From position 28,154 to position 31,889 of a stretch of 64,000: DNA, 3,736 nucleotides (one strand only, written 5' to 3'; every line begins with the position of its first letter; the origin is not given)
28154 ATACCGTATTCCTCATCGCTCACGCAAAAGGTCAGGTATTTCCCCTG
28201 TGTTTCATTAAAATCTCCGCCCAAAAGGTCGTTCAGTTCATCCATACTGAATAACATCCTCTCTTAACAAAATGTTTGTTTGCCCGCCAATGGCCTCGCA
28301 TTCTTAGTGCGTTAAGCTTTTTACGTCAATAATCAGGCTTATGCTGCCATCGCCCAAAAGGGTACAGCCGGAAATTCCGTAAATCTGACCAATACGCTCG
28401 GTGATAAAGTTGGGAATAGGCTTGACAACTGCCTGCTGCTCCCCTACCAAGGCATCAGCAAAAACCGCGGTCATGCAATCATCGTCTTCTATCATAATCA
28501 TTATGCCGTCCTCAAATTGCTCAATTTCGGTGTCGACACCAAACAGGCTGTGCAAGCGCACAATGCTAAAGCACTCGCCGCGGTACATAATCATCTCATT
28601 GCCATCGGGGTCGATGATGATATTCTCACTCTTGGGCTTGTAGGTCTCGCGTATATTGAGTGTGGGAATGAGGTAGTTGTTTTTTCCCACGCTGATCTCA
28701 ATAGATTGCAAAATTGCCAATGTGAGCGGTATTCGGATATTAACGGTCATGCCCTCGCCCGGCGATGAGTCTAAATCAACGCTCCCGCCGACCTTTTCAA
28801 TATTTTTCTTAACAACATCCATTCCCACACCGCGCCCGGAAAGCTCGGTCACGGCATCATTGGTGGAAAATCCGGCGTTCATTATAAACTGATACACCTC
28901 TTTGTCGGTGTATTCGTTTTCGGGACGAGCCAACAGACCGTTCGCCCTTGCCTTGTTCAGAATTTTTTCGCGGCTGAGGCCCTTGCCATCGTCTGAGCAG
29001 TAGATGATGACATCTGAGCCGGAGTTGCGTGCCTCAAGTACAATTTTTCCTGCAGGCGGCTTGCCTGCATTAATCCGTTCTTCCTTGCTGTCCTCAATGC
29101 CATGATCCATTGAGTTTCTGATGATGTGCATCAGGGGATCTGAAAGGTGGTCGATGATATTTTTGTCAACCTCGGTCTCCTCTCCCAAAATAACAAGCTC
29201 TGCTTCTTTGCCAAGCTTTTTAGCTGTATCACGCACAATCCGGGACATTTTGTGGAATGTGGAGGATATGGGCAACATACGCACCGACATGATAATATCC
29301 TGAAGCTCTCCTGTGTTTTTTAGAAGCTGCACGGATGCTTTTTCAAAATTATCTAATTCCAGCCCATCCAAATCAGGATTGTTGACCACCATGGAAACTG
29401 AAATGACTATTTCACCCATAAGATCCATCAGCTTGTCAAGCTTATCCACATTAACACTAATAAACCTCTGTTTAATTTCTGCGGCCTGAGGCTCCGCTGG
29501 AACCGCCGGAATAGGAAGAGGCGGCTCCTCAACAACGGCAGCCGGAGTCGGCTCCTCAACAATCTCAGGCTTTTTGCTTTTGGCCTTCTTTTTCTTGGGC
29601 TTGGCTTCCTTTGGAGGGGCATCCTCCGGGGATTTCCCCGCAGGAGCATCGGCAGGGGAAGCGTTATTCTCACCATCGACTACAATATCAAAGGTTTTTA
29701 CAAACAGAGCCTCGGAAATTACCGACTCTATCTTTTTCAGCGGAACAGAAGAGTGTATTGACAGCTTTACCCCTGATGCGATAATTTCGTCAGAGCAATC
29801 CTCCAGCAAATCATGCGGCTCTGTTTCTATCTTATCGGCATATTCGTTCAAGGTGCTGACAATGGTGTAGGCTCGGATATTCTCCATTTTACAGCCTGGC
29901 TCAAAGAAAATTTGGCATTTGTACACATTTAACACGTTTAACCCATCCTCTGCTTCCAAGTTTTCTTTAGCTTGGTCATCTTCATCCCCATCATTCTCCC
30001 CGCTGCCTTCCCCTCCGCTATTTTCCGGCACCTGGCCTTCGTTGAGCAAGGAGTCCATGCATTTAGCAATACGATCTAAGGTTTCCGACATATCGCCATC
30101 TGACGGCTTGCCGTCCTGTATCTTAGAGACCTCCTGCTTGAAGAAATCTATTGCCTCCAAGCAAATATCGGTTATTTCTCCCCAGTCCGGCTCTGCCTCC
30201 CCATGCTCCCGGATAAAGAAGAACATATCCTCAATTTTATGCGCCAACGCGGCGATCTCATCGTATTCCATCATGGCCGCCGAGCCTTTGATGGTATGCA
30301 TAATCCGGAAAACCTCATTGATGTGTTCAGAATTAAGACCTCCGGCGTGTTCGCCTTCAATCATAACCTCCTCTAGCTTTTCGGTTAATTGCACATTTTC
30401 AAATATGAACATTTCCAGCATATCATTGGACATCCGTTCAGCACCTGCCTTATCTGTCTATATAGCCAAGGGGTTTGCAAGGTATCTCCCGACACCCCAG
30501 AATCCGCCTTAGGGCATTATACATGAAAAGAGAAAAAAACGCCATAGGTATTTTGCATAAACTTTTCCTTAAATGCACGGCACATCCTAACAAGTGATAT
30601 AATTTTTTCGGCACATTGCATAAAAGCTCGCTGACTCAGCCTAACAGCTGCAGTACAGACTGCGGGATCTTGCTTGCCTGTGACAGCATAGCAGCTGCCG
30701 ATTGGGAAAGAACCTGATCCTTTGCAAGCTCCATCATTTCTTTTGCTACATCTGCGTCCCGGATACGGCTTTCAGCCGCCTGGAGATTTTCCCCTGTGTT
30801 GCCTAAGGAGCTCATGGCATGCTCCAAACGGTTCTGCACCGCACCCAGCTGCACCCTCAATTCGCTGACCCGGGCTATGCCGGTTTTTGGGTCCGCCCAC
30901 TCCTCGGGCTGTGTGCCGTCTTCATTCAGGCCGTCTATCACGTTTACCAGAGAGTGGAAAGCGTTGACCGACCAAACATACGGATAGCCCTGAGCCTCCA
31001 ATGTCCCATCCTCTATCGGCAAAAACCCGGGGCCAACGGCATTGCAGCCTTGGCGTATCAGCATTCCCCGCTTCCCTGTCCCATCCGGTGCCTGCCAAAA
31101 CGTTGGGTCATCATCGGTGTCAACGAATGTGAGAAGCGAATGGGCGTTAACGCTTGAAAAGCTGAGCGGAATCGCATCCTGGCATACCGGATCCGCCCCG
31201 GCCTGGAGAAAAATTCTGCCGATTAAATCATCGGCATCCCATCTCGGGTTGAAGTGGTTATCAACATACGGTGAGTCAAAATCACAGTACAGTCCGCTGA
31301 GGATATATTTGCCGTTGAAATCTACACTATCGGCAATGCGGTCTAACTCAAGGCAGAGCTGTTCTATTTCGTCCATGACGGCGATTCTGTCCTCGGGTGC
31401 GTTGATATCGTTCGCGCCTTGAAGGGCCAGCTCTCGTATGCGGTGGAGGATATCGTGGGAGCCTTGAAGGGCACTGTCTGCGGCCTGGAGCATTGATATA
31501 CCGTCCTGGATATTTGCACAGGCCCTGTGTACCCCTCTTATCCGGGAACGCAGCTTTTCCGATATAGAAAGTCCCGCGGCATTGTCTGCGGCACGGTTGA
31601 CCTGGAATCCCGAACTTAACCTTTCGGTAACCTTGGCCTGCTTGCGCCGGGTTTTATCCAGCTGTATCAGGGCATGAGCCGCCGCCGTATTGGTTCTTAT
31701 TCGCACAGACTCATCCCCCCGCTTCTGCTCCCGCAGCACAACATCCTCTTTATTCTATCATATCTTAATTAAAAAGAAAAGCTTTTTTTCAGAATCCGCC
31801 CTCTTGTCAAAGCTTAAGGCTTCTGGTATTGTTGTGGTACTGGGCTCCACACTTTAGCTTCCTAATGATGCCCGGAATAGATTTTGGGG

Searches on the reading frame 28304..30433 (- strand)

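Call 3: search_protein_families(library=pfam, proteins=[window:28304-30433:-], max_evalue=0.01)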
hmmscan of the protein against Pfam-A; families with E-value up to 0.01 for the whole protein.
window:28304-30433:- (709 aa): 5 families
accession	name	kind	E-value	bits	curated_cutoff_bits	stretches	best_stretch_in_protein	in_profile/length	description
PF01584.24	CheW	-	6.7e-17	61.8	23.5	1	580-707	5-133/138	CheW-like domain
PF02518.31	HATPase_c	-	3.5e-15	56.8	26.4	1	431-571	3-110/111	Histidine kinase-, DNA gyrase B-, and HSP90-like ATPase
PF01627.28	Hpt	-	1.3e-14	54.6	24.6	1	4-94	1-73/84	Hpt domain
PF07194.16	P2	-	8.7e-14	51.8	23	1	170-250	1-79/81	P2 response regulator binding domain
PF02895.20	H-kinase_dim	-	1.7e-13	51.3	23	1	323-384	2-68/68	Signal transducing histidine kinase, homodimeric domain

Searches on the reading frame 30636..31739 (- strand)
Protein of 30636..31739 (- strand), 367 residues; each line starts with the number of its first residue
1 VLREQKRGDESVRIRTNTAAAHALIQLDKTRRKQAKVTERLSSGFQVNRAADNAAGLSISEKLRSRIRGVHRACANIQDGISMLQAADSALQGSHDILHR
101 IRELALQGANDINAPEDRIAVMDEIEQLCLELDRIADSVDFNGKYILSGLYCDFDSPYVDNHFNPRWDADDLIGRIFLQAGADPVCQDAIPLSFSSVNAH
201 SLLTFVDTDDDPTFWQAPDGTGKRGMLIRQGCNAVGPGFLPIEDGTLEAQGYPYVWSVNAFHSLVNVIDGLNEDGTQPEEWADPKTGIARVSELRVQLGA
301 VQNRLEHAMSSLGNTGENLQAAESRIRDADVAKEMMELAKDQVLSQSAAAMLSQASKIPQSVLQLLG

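Call 3: search_protein_families(library=pfam, proteins=[window:30636-31739:-], max_evalue=0.01)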
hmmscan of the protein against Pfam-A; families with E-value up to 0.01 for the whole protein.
window:30636-31739:- (367 aa): 2 families
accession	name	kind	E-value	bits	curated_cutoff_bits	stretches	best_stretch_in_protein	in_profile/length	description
PF00669.25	Flagellin_N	-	1.8e-37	128.9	26.6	1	14-149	1-136/139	Bacterial flagellin N-terminal helical region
PF00700.27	Flagellin_C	-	1.4e-25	89.9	23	1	288-366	8-86/86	Bacterial flagellin C-terminal helical region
